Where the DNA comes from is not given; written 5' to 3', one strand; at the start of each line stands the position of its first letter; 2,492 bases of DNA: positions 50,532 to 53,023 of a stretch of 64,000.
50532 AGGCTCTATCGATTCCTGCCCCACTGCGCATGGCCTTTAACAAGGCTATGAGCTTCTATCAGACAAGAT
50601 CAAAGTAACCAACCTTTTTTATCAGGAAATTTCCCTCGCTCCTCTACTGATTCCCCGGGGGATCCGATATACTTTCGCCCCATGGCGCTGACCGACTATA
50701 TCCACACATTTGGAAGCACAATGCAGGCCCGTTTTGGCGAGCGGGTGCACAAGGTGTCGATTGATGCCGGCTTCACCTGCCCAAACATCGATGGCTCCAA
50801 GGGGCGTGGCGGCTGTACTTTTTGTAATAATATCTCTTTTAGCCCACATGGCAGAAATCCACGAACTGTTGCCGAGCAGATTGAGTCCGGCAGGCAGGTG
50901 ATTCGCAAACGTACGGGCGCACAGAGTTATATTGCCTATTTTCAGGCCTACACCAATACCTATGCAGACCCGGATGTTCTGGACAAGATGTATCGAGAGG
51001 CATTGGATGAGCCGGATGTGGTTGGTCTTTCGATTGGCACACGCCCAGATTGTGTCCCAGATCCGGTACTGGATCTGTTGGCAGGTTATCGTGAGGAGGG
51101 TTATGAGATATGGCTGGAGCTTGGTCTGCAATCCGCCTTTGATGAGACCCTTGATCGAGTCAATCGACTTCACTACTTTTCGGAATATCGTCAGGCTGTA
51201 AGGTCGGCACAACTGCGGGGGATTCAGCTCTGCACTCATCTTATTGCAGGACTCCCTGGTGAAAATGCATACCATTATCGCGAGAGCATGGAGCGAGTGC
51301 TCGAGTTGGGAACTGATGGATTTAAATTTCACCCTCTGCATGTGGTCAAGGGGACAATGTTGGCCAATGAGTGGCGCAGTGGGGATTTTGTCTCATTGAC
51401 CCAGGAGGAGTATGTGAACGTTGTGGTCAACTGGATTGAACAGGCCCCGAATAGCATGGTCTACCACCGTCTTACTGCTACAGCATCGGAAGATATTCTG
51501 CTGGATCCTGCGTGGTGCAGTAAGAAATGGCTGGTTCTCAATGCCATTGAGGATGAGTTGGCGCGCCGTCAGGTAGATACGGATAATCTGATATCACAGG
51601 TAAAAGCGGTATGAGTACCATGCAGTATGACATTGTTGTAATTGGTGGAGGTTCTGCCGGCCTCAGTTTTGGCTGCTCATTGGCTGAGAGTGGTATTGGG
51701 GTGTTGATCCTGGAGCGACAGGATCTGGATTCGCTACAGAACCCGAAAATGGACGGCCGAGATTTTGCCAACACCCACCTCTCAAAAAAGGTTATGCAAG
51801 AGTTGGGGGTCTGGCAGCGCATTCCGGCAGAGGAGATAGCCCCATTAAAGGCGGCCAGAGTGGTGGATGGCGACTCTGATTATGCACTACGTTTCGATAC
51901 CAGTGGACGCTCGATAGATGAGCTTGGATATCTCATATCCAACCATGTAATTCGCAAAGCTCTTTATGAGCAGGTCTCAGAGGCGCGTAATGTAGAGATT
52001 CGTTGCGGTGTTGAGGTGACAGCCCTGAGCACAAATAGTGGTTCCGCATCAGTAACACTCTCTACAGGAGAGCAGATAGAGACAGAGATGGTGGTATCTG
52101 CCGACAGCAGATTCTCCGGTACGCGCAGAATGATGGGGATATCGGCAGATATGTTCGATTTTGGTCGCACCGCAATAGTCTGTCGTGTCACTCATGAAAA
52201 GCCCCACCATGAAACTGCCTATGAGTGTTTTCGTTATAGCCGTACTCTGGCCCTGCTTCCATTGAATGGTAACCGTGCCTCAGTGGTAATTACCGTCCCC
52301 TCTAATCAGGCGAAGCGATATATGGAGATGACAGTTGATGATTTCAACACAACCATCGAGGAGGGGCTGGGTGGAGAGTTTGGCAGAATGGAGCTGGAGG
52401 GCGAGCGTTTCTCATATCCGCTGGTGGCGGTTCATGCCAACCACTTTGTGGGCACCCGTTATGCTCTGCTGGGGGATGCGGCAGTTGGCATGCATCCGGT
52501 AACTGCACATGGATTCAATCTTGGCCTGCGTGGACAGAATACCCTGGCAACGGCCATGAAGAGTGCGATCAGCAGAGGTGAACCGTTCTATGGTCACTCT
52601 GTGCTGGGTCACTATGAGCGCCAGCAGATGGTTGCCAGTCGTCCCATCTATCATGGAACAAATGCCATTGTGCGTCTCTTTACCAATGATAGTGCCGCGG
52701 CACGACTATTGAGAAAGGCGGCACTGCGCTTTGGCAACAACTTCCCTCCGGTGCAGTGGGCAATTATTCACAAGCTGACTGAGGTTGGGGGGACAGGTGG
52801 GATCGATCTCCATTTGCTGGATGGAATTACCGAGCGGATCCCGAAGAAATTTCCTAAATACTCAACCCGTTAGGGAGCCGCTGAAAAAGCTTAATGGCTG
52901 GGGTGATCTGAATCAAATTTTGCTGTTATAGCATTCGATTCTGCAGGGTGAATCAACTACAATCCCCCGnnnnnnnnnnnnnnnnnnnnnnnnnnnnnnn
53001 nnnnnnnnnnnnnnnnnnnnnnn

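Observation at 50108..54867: Ubiquinone cluster combining an O2-dependent hydroxylase, O2-independent UbiT-UbiU-UbiV and a TIGR01212 radical SAM enzyme on one strand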

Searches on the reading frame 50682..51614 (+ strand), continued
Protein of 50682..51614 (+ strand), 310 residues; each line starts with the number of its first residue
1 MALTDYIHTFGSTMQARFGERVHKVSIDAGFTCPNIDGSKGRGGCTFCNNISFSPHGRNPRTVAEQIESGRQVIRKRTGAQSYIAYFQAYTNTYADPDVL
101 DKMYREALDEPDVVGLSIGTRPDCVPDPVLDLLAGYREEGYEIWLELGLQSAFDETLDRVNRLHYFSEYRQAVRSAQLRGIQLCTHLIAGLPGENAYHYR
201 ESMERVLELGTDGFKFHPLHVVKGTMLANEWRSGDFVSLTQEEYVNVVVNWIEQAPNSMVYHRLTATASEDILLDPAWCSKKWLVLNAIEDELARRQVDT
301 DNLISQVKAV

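Call 39: search_protein_families(library=pfam, proteins=[L002:2671-3303:+, L026:17929-18633:+, L017:6535-7809:-, L003:9028-9753:+], max_evalue=0.01)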
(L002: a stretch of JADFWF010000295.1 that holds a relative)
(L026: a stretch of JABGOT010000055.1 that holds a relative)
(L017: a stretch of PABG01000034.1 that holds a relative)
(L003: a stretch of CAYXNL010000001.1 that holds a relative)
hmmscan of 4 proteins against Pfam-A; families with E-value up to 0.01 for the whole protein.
L002:2671-3303:+ (210 aa): 11 families
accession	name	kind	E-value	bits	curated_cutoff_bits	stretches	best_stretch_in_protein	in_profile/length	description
PF13649.12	Methyltransf_25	-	2.9e-11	44.4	27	1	51-145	1-96/97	Methyltransferase domain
PF08242.18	Methyltransf_12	-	3.3e-11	44.2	30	1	52-147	1-97/98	Methyltransferase domain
PF08241.18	Methyltransf_11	-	1.6e-09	38.7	21.2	1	53-150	2-95/95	Methyltransferase domain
PF13847.12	Methyltransf_31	-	1.9e-09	37.8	27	1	46-170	2-114/145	Methyltransferase domain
PF05401.17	NodS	-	3.3e-09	37.3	24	1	44-149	40-143/201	Nodulation protein S (NodS)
PF13489.12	Methyltransf_23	-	2.5e-07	31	27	1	46-156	21-122/164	Methyltransferase domain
PF05175.20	MTS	-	1.3e-05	25.3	23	1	37-115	21-101/170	Methyltransferase small domain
PF05724.17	TPMT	-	0.00021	21.5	26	1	13-188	5-189/218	Thiopurine S-methyltransferase (TPMT)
PF05891.18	Methyltransf_PK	-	0.00085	19.3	27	1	43-196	51-207/218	AdoMet dependent proline di-methyltransferase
PF00398.26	RrnaAD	-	0.0011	18.5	24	1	40-108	23-89/263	Ribosomal RNA adenine dimethylase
PF00891.24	Methyltransf_2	-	0.0076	16.1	22.3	1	39-105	54-121/210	O-methyltransferase domain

L026:17929-18633:+ (234 aa): 3 families
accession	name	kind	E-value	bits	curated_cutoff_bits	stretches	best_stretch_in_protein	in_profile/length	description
PF00027.35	cNMP_binding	-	4.5e-08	33.4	27.5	1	32-117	2-89/89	Cyclic nucleotide-binding domain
PF13545.12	HTH_Crp_2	-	9.8e-08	32.3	27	1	154-205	6-61/70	Crp-like helix-turn-helix domain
PF00325.26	Crp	-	0.00062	19.9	21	1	173-196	8-31/32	Bacterial regulatory proteins, crp family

L017:6535-7809:- (424 aa): 1 family
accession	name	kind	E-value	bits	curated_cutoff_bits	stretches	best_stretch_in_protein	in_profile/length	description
PF05940.17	NnrS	-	8.2e-104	348.3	28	1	47-418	3-371/371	NnrS protein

L003:9028-9753:+ (241 aa): 1 family
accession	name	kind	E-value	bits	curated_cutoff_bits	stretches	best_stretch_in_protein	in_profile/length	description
PF12637.14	TSCPD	-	3.1e-08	34.3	22.8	1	61-165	2-87/88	TSCPD domain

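Call 43: search_solved_structures(query=window:50682-51614:+, max_evalue=0.01)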
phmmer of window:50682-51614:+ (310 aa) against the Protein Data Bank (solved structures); distinct sequences matched with E-value up to 0.01: 10.
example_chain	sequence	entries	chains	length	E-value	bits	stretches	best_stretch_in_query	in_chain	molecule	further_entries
6qk7_C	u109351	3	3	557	1.8e-08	37.2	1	112-256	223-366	Elongator complex protein 3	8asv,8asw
6iad_A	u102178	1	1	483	2.2e-08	36.9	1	114-249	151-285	Histone acetyltransferase, ELP3 family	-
6iaz_A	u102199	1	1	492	2.3e-08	36.9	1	114-249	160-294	Histone acetyltransferase, ELP3 family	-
6ia8_A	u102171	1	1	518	2.5e-08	36.7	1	114-249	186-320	Histone acetyltransferase, ELP3 family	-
8avg_C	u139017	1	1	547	2.7e-08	36.6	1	113-256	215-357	Elongator complex protein 3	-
8ptx_C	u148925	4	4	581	4.5e-08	35.9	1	113-256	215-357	Elongator complex protein 3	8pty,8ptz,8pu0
5l7l_A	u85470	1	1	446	1.8e-06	30.6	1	113-238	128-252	ELP3 family, ELP3 family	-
6ia6_A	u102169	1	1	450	1.8e-06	30.6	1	113-238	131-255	ELP3 family, ELP3 family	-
5l7j_A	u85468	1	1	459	1.8e-06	30.6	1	113-238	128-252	ELP3 family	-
9ccb_A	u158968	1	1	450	6e-05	25.6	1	42-232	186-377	Radical SAM core domain-containing protein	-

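Call 60: search_solved_structures(query=L002:2671-3303:+, max_evalue=0.01)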
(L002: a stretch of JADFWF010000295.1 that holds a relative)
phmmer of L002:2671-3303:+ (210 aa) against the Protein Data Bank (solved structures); distinct sequences matched with E-value up to 0.01: 6.
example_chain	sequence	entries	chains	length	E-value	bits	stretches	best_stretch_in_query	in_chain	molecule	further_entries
9w6x_A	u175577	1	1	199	1e-06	31.8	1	51-150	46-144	YtkW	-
7bgg_A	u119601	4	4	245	2.2e-06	30.7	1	28-157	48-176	heterocyclic toxin methyltransferase (Rv0560c) | 2-heptyl-1-hydroxyquinolin-4(1H)-one methyltransferase | Uncharacterized protein Rv0560c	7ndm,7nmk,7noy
8gdu_A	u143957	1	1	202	2.7e-06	30.4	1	28-155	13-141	Methyltransferase domain-containing protein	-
6mro_A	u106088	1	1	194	5.1e-06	29.5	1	28-155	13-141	methyl transferase from Methanosarcina acetivorans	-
3dtn_A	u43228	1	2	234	0.00015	24.8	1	47-145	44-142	Putative Methyltransferase MM_2633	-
3ofj_A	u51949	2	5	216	0.00034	23.5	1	52-152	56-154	Nodulation protein S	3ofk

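Call 62: search_protein_representatives(protein=window:50682-51614:+)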
Query: 310 residues. Proteins with E-value up to 0.001 (for the whole library): 5606; up to 1e-10: 2542; up to 1e-30: 994. The best 150 are listed.
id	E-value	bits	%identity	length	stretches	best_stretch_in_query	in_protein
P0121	1.4e-126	438.3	63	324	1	1-296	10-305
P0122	2.8e-89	315.8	47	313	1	1-295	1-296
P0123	6.1e-81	288.4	67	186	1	1-185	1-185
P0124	3.1e-76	272.9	44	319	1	8-297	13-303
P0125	1.5e-74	267.4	44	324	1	8-297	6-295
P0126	5.3e-74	265.6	47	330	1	18-296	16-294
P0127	2.1e-73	263.6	46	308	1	6-296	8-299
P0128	2.5e-72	260.1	45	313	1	9-297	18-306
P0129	2.7e-72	260.0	48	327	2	56-297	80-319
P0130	3.1e-72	259.8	45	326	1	9-297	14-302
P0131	1.1e-71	258.0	43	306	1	7-297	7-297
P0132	4.7e-71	255.9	61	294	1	114-296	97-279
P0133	6.3e-71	255.5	44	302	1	9-290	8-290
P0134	1.4e-70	254.3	45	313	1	9-297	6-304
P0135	3.3e-70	253.1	42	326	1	8-297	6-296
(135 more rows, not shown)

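Call 65: predict_structure(alignment_id=A1)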
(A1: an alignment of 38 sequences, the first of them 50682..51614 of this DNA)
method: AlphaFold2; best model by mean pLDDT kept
length: 310 residues; sequences in the alignment: 38
mean_pLDDT: 88.1   pTM: 0.87
mean pLDDT of the five models: 88.1, 86.9, 86.8, 85.9, 85.3
residues with pLDDT >= 90: 208; 70-90: 58; 50-70: 38; < 50: 6
segments of 3 or more residues with pLDDT < 50: 40-43
pLDDT, mean of each block of 10 residues (from residue 1): 92 96 86 53 57 64 92 93 87 75 95 95 87 98 94 88 83 97 96 95 98 95 85 94 98 97 89 91 96 93 70
secondary structure, 60 per line:
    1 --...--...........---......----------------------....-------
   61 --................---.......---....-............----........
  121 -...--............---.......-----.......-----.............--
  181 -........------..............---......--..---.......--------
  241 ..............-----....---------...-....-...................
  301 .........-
elements in order: H10-18 E22-27 H50-53 H63-78 E82-88 H92-95 H97-108 E113-120 H127-138 E142-148 H154-160 H166-178 E182-189 H196-209 E213-218 H226-232 H241-254 E260-263 E273-275 H277-280 H282-309

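Call 67: fold_search(model_id=the predicted structure, library=pdb)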
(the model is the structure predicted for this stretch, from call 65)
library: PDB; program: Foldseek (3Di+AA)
matches with E <= 10: 1686; with E <= 0.001: 151
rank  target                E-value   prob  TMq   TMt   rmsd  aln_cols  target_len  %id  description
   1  8pty_C                1.7e-13  1.00  0.68  0.49   4.5       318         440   19  Cryo-EM structure of human Elp123 in complex with 5'-deoxyadenosine and methionine (released 2024-04-17)
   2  6qk7_C                1.0e-12  1.00  0.70  0.51   4.0       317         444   17  Elongator catalytic subcomplex Elp123 lobe (released 2019-07-17)
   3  8ptx_C                2.7e-12  1.00  0.68  0.42   4.3       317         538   17  Cryo-EM structure of human Elp123 in complex with tRNA, acetyl-CoA, 5'-deoxyadenosine and methionine (released 2024-04-17)
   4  8avg_C                5.3e-12  1.00  0.68  0.50   4.5       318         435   18  Cryo-EM structure of mouse Elp123 with bound SAM (released 2022-12-07)
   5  8asw_C                2.4e-11  1.00  0.68  0.42   4.1       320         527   19  Cryo-EM structure of yeast Elp123 in complex with alanine tRNA (released 2022-12-07)
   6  6iad                  4.1e-11  1.00  0.66  0.49   4.0       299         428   18  Apo crystal structure of archaeal Methanocaldococcus infernus Elp3 (del1-54) (released 2019-02-20)
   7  8asv_C                4.1e-11  1.00  0.65  0.46   4.8       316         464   17  Cryo-EM structure of yeast Elongator complex (released 2022-12-07)
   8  6ia8                  9.1e-11  1.00  0.65  0.49   4.2       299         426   17  Apo crystal structure of archaeal Methanocaldococcus infernus Elp3 (del1-19) (released 2019-02-20)
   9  5l7j                  2.9e-10  1.00  0.60  0.47   4.7       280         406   19  Crystal Structure of Elp3 from Dehalococcoides mccartyi (released 2016-08-03)
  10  6ia6                  3.9e-10  1.00  0.59  0.48   4.9       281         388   19  Crystal structure of the bacterial Dehalococcoides mccartyi Elp3 with desulfo-CoA (released 2019-02-20)
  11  5l7l                  7.5e-10  1.00  0.59  0.47   5.0       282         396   19  Crystal Structure of Elp3 from Dehalococcoides mccartyi (390-407 GSGSG) (released 2016-08-03)
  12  9ccb                  7.5e-10  1.00  0.53  0.41  12.1       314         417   18  X-ray crystal structure of methyl-coenzyme M reductase glutamine methylase (MgmA) from Methanothermobacter marburgensis  (released 2025-01-01)
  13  8vdw_A                3.3e-08  1.00  0.56  0.53   4.4       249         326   16  X-Ray Crystal Structure of the biotin synthase from V. parvula (released 2024-01-24)
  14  9a6d_A                3.3e-08  1.00  0.46  0.33   5.7       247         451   18  Integrative model of MTAB-YVFG by crosslinking MS and deep learning (released 2024-09-18)
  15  8vcw                  4.3e-08  1.00  0.56  0.53   6.2       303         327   13  X-Ray Crystal Structure of the biotin synthase from B. obeum (released 2024-01-24)
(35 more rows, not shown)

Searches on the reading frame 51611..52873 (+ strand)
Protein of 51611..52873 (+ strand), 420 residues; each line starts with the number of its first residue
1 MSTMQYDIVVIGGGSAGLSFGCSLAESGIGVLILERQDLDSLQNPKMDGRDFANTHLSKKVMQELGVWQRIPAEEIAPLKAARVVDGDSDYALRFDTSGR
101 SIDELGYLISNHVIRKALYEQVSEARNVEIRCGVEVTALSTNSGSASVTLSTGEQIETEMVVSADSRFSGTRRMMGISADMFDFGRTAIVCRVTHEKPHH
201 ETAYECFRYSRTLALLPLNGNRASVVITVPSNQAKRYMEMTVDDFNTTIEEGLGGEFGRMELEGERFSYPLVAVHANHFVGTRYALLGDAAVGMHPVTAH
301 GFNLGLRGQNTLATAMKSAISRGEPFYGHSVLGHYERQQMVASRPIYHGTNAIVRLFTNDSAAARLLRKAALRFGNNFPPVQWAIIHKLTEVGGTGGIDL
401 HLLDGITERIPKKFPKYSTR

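Call 3: search_protein_families(library=ncbifam, proteins=[window:51611-52873:+])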
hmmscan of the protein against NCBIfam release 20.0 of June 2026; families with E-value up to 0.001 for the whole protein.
window:51611-52873:+ (420 aa): 70 families (the best 25 are shown)
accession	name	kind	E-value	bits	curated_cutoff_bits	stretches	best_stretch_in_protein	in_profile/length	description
NF006593.0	PRK09126.1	equivalog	1.6e-157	524.4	420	1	3-391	2-390/393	5-demethoxyubiquinol-8 5-hydroxylase UbiM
TIGR01988.1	Ubi-OHases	subfamily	5.3e-111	371.2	224.65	1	7-389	1-385/387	ubiquinone biosynthesis hydroxylase, UbiH/UbiF/VisC/COQ6 family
TIGR01984.1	UbiH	equivalog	6.3e-77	258.9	392.2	1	7-388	1-379/382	2-octaprenyl-6-methoxyphenyl hydroxylase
NF005788.0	PRK07608.1-3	equivalog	2.6e-76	256.9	478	1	4-387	1-383/388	UbiH/UbiF family hydroxylase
NF005612.0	PRK07364.1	equivalog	4.1e-73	246.3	487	1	3-389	16-401/415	FAD-dependent hydroxylase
NF004356.0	PRK05732.1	equivalog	1.3e-70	238.2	384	1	4-387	2-387/395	2-octaprenyl-6-methoxyphenyl hydroxylase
NF005599.0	PRK07333.1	equivalog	3.4e-64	216.9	549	1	3-392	10-401/414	ubiquinone biosynthesis hydroxylase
NF006461.0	PRK08850.1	equivalog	4.5e-64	216.6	633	1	6-389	5-389/405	FAD-dependent 2-octaprenylphenol hydroxylase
NF005691.0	PRK07494.1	equivalog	8.8e-63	212.2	459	1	3-384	6-380/404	UbiH/UbiF family hydroxylase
NF005949.0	PRK08013.1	equivalog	1.4e-62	211.9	620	1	5-388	3-388/401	FAD-dependent 2-octaprenylphenol hydroxylase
NF006448.0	PRK08773.1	equivalog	3.7e-61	206.9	614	1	3-383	4-383/393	UbiH/UbiF family hydroxylase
NF004318.0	PRK05714.1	equivalog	3.8e-57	193.8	653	1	4-380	3-385/407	2-octaprenyl-3-methyl-6-methoxy-1,4-benzoquinol hydroxylase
TIGR01989.1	COQ6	equivalog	3.2e-55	187.8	489.3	2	6-255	1-270/437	ubiquinone biosynthesis monooxygenase COQ6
NF005951.1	PRK08020.1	equivalog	2.6e-54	184.5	590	1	5-372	2-368/388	3-demethoxyubiquinol 3-hydroxylase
NF006460.0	PRK08849.1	equivalog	2.8e-47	161.3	598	1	2-383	2-377/386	2-octaprenyl-3-methyl-6-methoxy-1,4-benzoquinol hydroxylase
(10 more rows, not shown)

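Call 4: search_protein_families(library=pfam, proteins=[window:51611-52873:+])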
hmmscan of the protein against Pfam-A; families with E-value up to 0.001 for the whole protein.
window:51611-52873:+ (420 aa): 9 families
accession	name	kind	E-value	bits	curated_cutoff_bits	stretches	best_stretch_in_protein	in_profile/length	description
PF01494.25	FAD_binding_3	-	2.7e-21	76.6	22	1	6-320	2-322/349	FAD binding domain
PF07992.20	Pyr_redox_2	-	3.6e-08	33.6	26.1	0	6-39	1-31/291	Pyridine nucleotide-disulphide oxidoreductase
PF01266.30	DAO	-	1.4e-07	31.8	27.9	1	7-38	1-33/353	FAD dependent oxidoreductase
PF13738.12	Pyr_redox_3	-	6.7e-06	26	30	0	9-38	1-31/305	Pyridine nucleotide-disulphide oxidoreductase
PF03486.20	HI0933_like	-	0.00011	22.1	50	0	7-37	2-32/244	HI0933-like protein Rossmann domain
PF01134.28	GIDA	-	0.00011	21.8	22.1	1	7-186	1-167/391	Glucose inhibited division protein A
PF00070.33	Pyr_redox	-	0.00017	22.5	22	0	8-38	2-32/82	Pyridine nucleotide-disulphide oxidoreductase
PF01946.23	Thi4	-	0.00039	20.2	26.2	1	4-37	16-50/235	Thi4 family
PF00890.30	FAD_binding_2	-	0.00075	19.2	20.4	0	7-37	1-31/414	FAD binding domain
